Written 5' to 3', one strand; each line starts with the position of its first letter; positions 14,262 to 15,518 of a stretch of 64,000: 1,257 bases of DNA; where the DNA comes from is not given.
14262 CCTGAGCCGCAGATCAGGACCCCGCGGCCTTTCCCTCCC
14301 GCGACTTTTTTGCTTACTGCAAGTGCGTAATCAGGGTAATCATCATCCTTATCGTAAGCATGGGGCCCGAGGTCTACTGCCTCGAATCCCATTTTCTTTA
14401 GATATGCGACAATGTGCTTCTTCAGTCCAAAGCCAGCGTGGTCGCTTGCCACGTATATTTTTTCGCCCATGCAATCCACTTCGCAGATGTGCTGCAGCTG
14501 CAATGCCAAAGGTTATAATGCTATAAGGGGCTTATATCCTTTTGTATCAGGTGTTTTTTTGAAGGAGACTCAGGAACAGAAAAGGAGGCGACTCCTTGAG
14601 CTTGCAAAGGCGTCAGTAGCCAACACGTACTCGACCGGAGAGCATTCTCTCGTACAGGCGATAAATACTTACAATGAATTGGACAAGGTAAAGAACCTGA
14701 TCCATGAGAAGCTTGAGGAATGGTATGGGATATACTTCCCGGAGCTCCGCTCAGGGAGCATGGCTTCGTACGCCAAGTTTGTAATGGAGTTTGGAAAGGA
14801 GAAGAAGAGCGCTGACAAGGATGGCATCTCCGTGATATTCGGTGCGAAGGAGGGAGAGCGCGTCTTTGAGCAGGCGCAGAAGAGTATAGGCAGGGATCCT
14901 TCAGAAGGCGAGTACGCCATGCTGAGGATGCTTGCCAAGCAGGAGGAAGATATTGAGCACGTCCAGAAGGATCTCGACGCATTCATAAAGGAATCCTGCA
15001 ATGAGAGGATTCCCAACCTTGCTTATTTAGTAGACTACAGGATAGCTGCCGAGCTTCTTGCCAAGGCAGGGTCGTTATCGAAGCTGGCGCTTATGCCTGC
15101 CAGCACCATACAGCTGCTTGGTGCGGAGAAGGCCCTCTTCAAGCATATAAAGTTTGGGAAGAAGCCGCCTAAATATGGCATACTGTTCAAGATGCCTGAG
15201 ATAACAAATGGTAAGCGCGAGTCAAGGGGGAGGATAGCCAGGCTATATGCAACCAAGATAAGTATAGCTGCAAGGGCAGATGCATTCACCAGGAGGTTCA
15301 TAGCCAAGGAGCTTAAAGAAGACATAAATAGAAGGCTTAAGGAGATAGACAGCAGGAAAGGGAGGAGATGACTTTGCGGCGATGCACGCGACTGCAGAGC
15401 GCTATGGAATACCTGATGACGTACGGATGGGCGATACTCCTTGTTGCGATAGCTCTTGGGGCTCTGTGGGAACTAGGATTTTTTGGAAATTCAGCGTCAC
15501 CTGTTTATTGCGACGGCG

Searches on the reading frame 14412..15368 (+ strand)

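Call 3: search_protein_families(library=pfam, proteins=[window:14412-15368:+], max_evalue=0.01)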
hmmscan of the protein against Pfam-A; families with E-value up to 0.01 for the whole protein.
window:14412-15368:+ (319 aa): 1 family
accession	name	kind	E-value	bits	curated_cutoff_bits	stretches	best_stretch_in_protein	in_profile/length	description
PF01798.23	Nop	-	2e-51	175.1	25.4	1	88-310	3-227/228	snoRNA binding domain, fibrillarin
